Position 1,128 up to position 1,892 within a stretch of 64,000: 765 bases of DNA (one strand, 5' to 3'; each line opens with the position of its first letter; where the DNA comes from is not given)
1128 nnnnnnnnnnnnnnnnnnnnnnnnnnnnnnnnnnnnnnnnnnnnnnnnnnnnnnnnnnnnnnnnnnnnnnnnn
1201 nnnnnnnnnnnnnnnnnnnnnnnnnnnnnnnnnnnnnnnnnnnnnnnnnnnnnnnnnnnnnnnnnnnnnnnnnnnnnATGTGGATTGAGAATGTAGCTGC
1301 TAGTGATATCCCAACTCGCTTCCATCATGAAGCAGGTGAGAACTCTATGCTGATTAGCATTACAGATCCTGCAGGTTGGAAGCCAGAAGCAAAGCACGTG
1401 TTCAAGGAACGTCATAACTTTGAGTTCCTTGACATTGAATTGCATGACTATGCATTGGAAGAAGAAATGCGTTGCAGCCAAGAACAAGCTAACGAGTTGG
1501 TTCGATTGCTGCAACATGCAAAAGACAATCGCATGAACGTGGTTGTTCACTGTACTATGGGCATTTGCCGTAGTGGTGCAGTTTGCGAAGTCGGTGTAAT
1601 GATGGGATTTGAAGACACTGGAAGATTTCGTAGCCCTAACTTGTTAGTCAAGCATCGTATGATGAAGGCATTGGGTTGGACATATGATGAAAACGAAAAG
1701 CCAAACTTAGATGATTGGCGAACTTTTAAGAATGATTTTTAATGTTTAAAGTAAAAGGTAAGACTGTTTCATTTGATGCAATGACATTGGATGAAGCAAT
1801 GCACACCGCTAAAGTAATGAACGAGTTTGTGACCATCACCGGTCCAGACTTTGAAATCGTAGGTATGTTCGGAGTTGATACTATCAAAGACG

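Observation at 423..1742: Split polynucleotide kinase-phosphatase: stand-alone T4-Pnk-like kinase domain followed by a CX5R PTP-type phosphatase, preceded by an SGNH hydrolase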

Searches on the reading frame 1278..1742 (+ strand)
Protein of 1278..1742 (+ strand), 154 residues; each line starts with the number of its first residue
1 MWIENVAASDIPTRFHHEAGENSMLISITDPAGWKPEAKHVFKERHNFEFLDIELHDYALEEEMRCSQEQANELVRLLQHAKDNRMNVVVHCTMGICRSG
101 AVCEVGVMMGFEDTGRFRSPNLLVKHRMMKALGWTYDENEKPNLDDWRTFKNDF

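Call 3: search_protein_families(library=pfam, proteins=[window:1278-1742:+], max_evalue=1)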
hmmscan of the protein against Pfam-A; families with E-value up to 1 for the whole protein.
window:1278-1742:+ (154 aa): 8 families
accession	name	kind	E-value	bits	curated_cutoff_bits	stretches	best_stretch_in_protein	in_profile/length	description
PF00782.25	DSPc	-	3.1e-08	33.9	33.5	1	41-103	33-91/133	Dual specificity phosphatase, catalytic domain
PF22785.1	Tc-R-P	-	1.4e-05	26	27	1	61-102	55-96/106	Polymorphic toxin system, DSP-PTPase phosphatase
PF22784.1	PTP-SAK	-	6.4e-05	23.5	27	1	35-113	42-116/153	Swiss Army Knife protein, DSP-PTPase phosphatase domain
PF00102.32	Y_phosphatase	-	0.00041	20.5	20.9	1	68-110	148-194/234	Protein-tyrosine phosphatase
PF14566.11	PTPlike_phytase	-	0.016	15.8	27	1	24-108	75-156/158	Inositol hexakisphosphate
PF22741.1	PTP-NADK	-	0.018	14.9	27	1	53-102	77-124/163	DSP-PTPase phosphatase fused to NAD+ Kinase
PF13350.11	Y_phosphatase3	-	0.12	12.8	22.2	1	67-103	111-146/240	Tyrosine phosphatase family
PF03162.18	Y_phosphatase2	-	0.14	12.2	27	1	42-103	51-109/165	Tyrosine phosphatase family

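Call 4: search_protein_families(library=phrogs, proteins=[window:1278-1742:+], max_evalue=0.01)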
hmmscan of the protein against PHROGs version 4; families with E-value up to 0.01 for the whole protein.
window:1278-1742:+ (154 aa): 1 family
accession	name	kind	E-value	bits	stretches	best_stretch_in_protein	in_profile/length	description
phrog_5614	-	unknown function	6.5e-09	36.9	1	21-103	22-101/161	-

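Call 10: search_solved_structures(query=window:1278-1742:+, max_evalue=1, show_alignments=3)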
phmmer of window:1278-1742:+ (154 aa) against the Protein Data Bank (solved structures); distinct sequences matched with E-value up to 1: 7.
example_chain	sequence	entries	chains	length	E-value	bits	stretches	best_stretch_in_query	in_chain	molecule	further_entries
9e7t_A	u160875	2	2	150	0.24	14.6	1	53-119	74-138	Dot/Icm T4SS effector PieF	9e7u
2j16_A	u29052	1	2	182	0.26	14.5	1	52-122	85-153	TYROSINE-PROTEIN PHOSPHATASE YIL113W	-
9y6s_9M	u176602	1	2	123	0.48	13.7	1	53-126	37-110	Dynein light chain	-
2pih_A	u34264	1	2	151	0.54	13.5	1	47-96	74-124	Protein ymcA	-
3ezz_A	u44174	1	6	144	0.55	13.5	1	73-109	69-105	Dual specificity protein phosphatase 4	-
5z5b_A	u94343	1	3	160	0.7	13.1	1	65-107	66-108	Protein-tyrosine phosphatase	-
9e9l_A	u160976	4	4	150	0.88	12.8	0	64-108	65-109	ShufPTP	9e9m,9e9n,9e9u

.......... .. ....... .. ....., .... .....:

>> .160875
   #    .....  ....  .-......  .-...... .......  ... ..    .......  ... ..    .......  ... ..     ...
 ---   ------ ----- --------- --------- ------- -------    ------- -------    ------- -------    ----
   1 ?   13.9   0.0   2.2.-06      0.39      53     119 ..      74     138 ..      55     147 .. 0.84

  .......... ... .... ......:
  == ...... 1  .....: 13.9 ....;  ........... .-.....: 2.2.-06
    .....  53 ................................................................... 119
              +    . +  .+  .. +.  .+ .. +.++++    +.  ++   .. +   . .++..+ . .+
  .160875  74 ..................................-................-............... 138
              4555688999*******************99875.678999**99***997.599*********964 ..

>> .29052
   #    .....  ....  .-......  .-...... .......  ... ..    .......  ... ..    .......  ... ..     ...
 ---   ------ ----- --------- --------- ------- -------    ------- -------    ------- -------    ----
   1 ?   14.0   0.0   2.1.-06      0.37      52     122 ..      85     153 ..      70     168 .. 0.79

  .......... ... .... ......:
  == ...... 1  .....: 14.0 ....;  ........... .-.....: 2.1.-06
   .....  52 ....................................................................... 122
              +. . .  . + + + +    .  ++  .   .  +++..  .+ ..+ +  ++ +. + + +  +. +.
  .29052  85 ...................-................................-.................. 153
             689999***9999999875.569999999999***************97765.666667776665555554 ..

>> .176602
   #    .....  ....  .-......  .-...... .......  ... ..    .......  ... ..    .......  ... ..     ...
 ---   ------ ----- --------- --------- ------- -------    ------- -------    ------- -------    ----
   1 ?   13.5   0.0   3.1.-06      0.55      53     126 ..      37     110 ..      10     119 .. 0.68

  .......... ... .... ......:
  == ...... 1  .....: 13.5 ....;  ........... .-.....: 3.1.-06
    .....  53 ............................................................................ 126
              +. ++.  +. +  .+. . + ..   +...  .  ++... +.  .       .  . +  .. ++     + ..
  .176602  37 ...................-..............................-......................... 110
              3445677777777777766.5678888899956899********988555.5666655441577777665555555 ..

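Call 13: find_homologous_proteins(query=window:1278-1742:+, max_evalue=0.001)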
Query window:1278-1742:+ (154 aa): 3234 proteins with E <= 0.001 among 3235 candidates; the best 120 are listed.
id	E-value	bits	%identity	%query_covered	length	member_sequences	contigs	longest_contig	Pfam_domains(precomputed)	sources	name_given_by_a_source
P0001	2.8e-96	338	92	99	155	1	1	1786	PF22784.2,PF22785.2,PF00782.26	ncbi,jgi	jgi:hypothetical protein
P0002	4.8e-94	330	92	99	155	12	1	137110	PF22785.2,PF00782.26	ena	-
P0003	1.2e-91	323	90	99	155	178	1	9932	PF22785.2,PF00782.26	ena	-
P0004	9.9e-88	310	86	99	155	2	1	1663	PF22785.2,PF00782.26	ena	-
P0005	6.4e-86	304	85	97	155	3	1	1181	PF22785.2,PF00782.26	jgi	jgi:predicted protein tyrosine phosphatase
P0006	6.5e-86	304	86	99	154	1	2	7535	PF22785.2,PF00782.26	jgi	jgi:predicted protein tyrosine phosphatase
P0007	1.1e-85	303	83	99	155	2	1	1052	PF22785.2,PF00782.26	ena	-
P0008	1.4e-85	303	84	99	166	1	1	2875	PF22785.2,PF00782.26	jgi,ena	-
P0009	1.4e-85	303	84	99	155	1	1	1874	PF22785.2,PF00782.26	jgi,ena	jgi:predicted protein tyrosine phosphatase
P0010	1.5e-85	303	85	100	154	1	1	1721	PF22785.2,PF00782.26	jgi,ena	jgi:hypothetical protein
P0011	1.4e-84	300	85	98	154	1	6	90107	PF22785.2,PF00782.26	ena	-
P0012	1.6e-84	300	83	99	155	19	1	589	PF22785.2,PF00782.26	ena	-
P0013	1.9e-84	299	85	98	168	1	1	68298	PF22785.2,PF00782.26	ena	-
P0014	3.6e-84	298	84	99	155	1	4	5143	PF22785.2,PF00782.26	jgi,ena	jgi:hypothetical protein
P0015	3.7e-84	298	85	97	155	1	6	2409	PF22785.2,PF00782.26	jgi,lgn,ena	-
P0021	7.4e-84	297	83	99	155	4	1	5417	PF22784.2,PF22785.2,PF00782.26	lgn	-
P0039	3.1e-82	292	81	98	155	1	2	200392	PF22785.2,PF00782.26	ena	-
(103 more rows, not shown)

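Call 14: search_dna_similar(query=window:1278-1742:+, collection=phages, mode=protein, max_evalue=0.01, max_rows=40)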
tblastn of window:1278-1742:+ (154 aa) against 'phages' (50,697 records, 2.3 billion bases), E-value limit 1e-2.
Records with a match: 3; places in all: 3; records where one place covers at least 80% of the query: 1.
Best place of each record, by identity: <60% 3.
By first word of the organism name: Yersinia 2; Synechococcus 1.
By host as written in the record: Yersinia enterocolitica serotype O:9 strain Ruokola/71 2; Synechococcus elongatus PCC 7942 = FACHB-805 1.
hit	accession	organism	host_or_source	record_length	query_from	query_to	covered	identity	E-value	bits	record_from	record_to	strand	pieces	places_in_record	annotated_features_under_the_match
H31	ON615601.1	Synechococcus phage BUCT-ZZ01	Synechococcus elongatus PCC 7942 = ...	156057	1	139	90%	34.5%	5e-17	82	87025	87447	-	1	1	hypothetical protein (x2)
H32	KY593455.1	Yersinia phage fHe-Yen9-01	Yersinia enterocolitica serotype O:9 ...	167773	17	97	53%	30.3%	9e-3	41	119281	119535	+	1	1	hypothetical protein (x2)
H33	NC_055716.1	Yersinia phage fHe-Yen9-01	Yersinia enterocolitica serotype O:9 ...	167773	17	97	53%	30.3%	9e-3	41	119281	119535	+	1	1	DNA helicase | membrane protein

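Call 16: find_encoding_contigs(protein=P0039, flank=10000, max_places=3)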
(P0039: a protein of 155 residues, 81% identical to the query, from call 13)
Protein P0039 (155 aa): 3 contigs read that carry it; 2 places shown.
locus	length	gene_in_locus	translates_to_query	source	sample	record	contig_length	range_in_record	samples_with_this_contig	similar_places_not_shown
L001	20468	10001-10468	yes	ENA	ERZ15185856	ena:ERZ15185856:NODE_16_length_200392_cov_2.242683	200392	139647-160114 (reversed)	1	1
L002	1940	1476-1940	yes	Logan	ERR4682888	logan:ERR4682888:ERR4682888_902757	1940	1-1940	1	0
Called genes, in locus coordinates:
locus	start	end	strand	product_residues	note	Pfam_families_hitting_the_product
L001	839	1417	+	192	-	-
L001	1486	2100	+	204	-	PF13759:2OG-FeII_Oxy_5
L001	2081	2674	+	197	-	PF05724:TPMT, PF03848:TehB (weak), PF13489:Methyltransf_23, PF13649:Methyltransf_25, PF13847:Methyltransf_31, PF08241:Methyltransf_11, PF08242:Methyltransf_12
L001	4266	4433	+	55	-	-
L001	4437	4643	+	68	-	-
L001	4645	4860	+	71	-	-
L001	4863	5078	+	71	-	-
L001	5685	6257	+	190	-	-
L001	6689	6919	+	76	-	PF01192:RNA_pol_Rpb6 (weak)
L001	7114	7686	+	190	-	-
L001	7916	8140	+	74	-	-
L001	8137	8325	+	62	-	-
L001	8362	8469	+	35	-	PF03462:PCRF (weak)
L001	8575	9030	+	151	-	PF00472:RF-1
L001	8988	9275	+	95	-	PF23835:DUF7205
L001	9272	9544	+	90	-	-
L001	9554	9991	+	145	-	-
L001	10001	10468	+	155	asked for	PF00782:DSPc (weak), PF22785:Tc-R-P (weak)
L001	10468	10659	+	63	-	-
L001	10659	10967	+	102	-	-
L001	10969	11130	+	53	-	-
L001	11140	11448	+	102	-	-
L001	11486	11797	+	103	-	-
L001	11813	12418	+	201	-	PF00149:Metallophos (weak), PF12850:Metallophos_2 (weak)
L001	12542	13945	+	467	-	PF18454:Mtd_N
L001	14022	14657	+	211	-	PF00501:AMP-binding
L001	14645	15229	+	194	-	-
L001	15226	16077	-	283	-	-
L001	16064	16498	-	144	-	-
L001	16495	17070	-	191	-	PF05118:Asp_Arg_Hydrox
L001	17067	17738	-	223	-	PF05118:Asp_Arg_Hydrox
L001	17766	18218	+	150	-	-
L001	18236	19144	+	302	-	-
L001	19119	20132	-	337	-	PF04055:Radical_SAM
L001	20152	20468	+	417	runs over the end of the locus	-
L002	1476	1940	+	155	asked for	PF00782:DSPc (weak), PF22785:Tc-R-P (weak)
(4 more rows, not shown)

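Call 20: find_related_loci(query=window:1278-1742:+, collection=viral_contigs, flank=6000)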
Query window:1278-1742:+ (154 aa) in viral_contigs; peptide patterns used: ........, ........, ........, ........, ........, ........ (x = any residue, [..] = any of these).
429 stretches matched a pattern; 429 encode a relative of the query (tblastn E <= 1e-3); the best 80 are kept; 80 distinct loci.
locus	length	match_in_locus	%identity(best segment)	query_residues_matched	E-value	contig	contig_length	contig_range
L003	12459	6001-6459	93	2-154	2e-97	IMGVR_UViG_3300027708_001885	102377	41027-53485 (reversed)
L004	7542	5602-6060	87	1-153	4e-92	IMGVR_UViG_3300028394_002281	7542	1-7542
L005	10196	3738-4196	87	1-153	5e-92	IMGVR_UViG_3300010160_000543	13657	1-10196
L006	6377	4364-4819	87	1-152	8e-91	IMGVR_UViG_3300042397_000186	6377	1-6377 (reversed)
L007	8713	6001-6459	87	2-154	5e-91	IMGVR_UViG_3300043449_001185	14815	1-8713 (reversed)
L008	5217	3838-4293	87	1-152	5e-91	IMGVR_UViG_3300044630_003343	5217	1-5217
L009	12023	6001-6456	86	1-152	2e-90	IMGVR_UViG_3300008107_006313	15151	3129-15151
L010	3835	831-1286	86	1-152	7e-91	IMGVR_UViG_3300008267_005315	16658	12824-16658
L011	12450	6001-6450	88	2-151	2e-90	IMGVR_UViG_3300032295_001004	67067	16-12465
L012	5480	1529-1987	87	2-154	2e-90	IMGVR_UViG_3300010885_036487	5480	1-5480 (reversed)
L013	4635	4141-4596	86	1-152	2e-90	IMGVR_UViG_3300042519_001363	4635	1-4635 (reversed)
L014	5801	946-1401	87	1-152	1e-90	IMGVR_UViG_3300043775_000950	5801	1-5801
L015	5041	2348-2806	86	2-154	2e-90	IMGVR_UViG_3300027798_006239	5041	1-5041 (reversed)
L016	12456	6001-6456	86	1-152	2e-90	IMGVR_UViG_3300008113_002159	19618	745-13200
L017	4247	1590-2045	87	1-152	8e-91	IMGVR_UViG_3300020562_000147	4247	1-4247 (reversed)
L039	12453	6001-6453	87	2-152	6e-90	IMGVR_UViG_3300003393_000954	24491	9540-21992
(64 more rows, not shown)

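Call 33: search_solved_structures(query=A2, max_evalue=1, show_alignments=3)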
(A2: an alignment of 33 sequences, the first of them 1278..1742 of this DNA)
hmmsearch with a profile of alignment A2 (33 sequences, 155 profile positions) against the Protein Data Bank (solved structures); distinct sequences matched with E-value up to 1: 129 (the best 60 are shown).
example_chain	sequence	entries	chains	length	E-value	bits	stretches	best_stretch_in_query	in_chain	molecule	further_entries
6uzt_A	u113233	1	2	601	0.0033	20.4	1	88-117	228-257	Receptor-type tyrosine-protein phosphatase alpha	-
4bpc_A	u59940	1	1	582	0.021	17.8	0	89-110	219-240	RECEPTOR-TYPE TYROSINE-PROTEIN PHOSPHATASE S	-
3lj8_A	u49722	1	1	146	0.027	17.4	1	74-108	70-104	Tyrosine-protein phosphatase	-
2jjd_A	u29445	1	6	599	0.031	17.2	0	89-116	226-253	RECEPTOR-TYPE TYROSINE-PROTEIN PHOSPHATASE EPSILON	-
9y6s_9M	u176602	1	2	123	0.032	17.2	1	34-128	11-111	Dynein light chain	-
4yr8_G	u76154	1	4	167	0.049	16.6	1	74-109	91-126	Dual specificity protein phosphatase 16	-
5z5b_A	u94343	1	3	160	0.054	16.5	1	68-105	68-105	Protein-tyrosine phosphatase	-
8gz4_A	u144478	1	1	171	0.057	16.4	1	73-108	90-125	Dual specificity protein phosphatase H1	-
2p4d_A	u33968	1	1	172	0.058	16.4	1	73-108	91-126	Dual specificity protein phosphatase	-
7mow_A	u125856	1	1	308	0.062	16.3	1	88-113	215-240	Tyrosine-protein phosphatase non-receptor type 1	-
5kod_A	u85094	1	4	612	0.088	15.8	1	48-104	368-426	Indole-3-acetic acid-amido synthetase GH3.5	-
7mnc_A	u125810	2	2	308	0.11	15.5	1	84-112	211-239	Tyrosine-protein phosphatase non-receptor type 1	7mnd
3sr9_A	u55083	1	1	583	0.11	15.4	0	89-116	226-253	Receptor-type tyrosine-protein phosphatase S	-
2q05_A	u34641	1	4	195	0.12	15.4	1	73-105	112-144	Dual specificity protein phosphatase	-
1lqf_A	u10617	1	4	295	0.14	15.2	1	88-112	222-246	protein-tyrosine phosphatase, non-receptor type 1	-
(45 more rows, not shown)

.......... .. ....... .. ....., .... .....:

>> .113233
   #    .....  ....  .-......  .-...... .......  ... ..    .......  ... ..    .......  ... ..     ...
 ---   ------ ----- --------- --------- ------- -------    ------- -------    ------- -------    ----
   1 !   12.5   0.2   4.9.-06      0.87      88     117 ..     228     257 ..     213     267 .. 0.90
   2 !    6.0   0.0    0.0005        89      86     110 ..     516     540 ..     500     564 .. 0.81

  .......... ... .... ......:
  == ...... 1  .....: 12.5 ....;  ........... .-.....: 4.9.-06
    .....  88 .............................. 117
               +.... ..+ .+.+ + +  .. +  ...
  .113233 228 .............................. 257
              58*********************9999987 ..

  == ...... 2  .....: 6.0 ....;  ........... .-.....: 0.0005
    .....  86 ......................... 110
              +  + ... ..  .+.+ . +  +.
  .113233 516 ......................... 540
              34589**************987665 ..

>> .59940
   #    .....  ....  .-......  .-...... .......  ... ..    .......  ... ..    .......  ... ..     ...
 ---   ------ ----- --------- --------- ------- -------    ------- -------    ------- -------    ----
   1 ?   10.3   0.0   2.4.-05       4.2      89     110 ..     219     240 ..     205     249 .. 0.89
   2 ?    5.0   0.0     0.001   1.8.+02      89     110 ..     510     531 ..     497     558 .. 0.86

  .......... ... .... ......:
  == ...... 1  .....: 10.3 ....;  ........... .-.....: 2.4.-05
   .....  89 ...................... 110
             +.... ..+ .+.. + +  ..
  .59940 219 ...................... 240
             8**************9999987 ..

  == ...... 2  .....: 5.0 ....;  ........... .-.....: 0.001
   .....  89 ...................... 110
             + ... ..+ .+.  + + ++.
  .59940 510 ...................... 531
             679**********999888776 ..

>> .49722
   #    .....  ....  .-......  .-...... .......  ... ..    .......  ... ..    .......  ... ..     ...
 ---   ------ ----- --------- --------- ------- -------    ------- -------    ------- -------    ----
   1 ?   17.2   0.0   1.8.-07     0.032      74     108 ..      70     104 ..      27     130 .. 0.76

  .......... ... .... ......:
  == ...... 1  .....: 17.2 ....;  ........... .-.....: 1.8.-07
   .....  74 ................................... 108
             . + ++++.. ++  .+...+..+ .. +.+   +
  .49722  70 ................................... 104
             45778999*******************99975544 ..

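Call 34: search_protein_families(library=ncbifam, proteins=[window:1278-1742:+], max_evalue=1)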
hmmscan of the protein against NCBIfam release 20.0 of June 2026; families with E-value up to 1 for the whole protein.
window:1278-1742:+ (154 aa): 2 families
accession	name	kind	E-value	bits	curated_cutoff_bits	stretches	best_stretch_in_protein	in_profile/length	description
NF009025.0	PRK12361.1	equivalog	0.0036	15.6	505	1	44-102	138-191/546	hypothetical protein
NF008750.0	PRK11784.1-2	equivalog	0.051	12.7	241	1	59-112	61-114/346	tRNA 2-selenouridine(34) synthase MnmH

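Call 37: search_protein_representatives(protein=window:1278-1742:+)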
Query: 154 residues. Proteins with E-value up to 0.001 (for the whole library): 462; up to 1e-10: 276; up to 1e-30: 18. The best 150 are listed.
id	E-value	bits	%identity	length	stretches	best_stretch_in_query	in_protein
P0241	1.6e-48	181.0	87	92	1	64-153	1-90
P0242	6.9e-43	162.6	57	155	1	1-144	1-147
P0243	5.9e-38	146.6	51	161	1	2-139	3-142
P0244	2.3e-37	144.7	54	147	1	2-134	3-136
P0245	7.3e-36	139.8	74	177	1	2-87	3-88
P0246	3.0e-35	137.8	53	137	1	2-136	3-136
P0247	5.4e-34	133.7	51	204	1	1-143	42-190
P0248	5.5e-34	133.7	53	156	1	1-141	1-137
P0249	8.8e-34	133.0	53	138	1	3-132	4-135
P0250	1.2e-32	129.4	49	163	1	2-141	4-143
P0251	1.9e-32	128.7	51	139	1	2-137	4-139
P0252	3.2e-32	128.0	53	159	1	22-137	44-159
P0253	4.8e-32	127.4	48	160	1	2-149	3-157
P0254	5.5e-32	127.2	46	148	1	2-136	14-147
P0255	1.5e-31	125.8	46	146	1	1-131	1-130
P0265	3.1e-28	115.0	45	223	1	2-143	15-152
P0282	3.8e-25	105.0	47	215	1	2-132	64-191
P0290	1.3e-24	103.2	43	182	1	2-140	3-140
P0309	4.7e-23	98.2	46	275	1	2-125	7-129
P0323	8.5e-22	94.1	42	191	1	2-131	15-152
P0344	1.1e-20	90.5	40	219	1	3-139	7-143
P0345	1.8e-20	89.8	39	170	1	3-137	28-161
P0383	6.9e-18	81.4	35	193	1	4-131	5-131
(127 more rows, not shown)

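Call 38: search_protein_families(library=pfam, proteins=[P0309, P0265, P0344, P0282, P0247, P0383, P0323, P0290, P0345], max_evalue=0.01)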
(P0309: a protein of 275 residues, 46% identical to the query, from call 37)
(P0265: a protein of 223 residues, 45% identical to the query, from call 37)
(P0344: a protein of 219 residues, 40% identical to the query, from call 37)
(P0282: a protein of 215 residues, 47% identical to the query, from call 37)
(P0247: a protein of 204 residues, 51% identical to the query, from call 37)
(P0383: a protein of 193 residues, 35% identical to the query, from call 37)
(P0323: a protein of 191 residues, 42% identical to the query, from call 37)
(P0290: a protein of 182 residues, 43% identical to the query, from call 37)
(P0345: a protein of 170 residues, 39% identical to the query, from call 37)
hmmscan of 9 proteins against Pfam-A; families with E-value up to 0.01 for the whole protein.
P0309 (275 aa): 2 families
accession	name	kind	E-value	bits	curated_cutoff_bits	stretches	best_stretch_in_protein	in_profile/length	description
PF00782.25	DSPc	-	0.005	17.1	33.5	0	78-107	62-91/133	Dual specificity phosphatase, catalytic domain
PF00102.32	Y_phosphatase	-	0.0099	16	20.9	0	49-140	133-213/234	Protein-tyrosine phosphatase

P0265 (223 aa): 0 families

P0344 (219 aa): 2 families
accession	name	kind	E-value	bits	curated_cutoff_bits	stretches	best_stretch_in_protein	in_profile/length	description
PF00782.25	DSPc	-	3.8e-05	23.9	33.5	1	79-107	63-91/133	Dual specificity phosphatase, catalytic domain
PF22785.1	Tc-R-P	-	0.00094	20.1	27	1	74-106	64-96/106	Polymorphic toxin system, DSP-PTPase phosphatase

P0282 (215 aa): 3 families
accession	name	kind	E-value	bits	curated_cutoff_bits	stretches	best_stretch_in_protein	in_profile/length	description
PF00782.25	DSPc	-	4.6e-06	26.9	33.5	1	106-161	36-91/133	Dual specificity phosphatase, catalytic domain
PF22785.1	Tc-R-P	-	0.0026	18.7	27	1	125-161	61-97/106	Polymorphic toxin system, DSP-PTPase phosphatase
PF00102.32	Y_phosphatase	-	0.0082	16.2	20.9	0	128-172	150-198/234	Protein-tyrosine phosphatase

P0247 (204 aa): 3 families
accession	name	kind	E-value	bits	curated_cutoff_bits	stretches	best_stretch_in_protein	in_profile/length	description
PF00782.25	DSPc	-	0.00023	21.4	33.5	1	124-150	65-91/133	Dual specificity phosphatase, catalytic domain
PF22785.1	Tc-R-P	-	0.00064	20.7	27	1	109-152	50-99/106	Polymorphic toxin system, DSP-PTPase phosphatase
PF22784.1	PTP-SAK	-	0.0042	17.6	27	1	116-163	71-119/153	Swiss Army Knife protein, DSP-PTPase phosphatase domain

P0383 (193 aa): 5 families
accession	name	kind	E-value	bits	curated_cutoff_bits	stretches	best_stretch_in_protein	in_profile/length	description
PF00782.25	DSPc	-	1.8e-07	31.5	33.5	1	47-103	38-91/133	Dual specificity phosphatase, catalytic domain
PF22785.1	Tc-R-P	-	8.9e-06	26.6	27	1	61-102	55-96/106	Polymorphic toxin system, DSP-PTPase phosphatase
PF22784.1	PTP-SAK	-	0.00027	21.5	27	1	35-107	41-109/153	Swiss Army Knife protein, DSP-PTPase phosphatase domain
PF00102.32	Y_phosphatase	-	0.002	18.3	20.9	1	69-117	149-199/234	Protein-tyrosine phosphatase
PF05706.17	CDKN3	-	0.0023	18.1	20.7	1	70-104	118-152/168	Cyclin-dependent kinase inhibitor 3 (CDKN3)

P0323 (191 aa): 2 families
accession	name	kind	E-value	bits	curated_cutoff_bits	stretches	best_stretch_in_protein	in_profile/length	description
PF00782.25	DSPc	-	0.0001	22.6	33.5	1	89-126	56-93/133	Dual specificity phosphatase, catalytic domain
PF22785.1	Tc-R-P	-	0.00019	22.3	27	1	86-124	59-97/106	Polymorphic toxin system, DSP-PTPase phosphatase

P0290 (182 aa): 3 families
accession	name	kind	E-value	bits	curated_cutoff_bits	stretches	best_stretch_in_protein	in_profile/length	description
PF00782.25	DSPc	-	6.4e-06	26.4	33.5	1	72-105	60-93/133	Dual specificity phosphatase, catalytic domain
PF22785.1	Tc-R-P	-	0.00032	21.6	27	1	70-105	64-99/106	Polymorphic toxin system, DSP-PTPase phosphatase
PF00102.32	Y_phosphatase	-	0.0055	16.8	20.9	1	73-111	153-195/234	Protein-tyrosine phosphatase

P0345 (170 aa): 2 families
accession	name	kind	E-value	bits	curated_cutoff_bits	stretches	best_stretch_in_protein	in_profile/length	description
PF22785.1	Tc-R-P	-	0.00017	22.5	27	1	91-128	61-98/106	Polymorphic toxin system, DSP-PTPase phosphatase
PF00782.25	DSPc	-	0.00077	19.7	33.5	1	99-128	63-92/133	Dual specificity phosphatase, catalytic domain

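Call 41: predict_structure(alignment_id=A2)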
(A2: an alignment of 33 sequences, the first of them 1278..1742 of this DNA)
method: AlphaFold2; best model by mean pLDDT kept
length: 154 residues; sequences in the alignment: 33
mean_pLDDT: 87.4   pTM: 0.85
mean pLDDT of the five models: 87.4, 82.8, 80.9, 79.6, 76.4
residues with pLDDT >= 90: 86; 70-90: 52; 50-70: 11; < 50: 5
segments of 3 or more residues with pLDDT < 50: 150-154
pLDDT, mean of each block of 10 residues (from residue 1): 90 86 95 87 95 89 93 99 97 87 92 74 94 90 62 41
secondary structure, 60 per line:
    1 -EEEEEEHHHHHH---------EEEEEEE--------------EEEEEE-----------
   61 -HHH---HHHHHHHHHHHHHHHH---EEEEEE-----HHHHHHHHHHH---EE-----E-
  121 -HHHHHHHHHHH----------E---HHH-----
elements in order: E2-7 H8-13 E23-29 E44-49 H68-83 E87-92 H98-108 H122-132
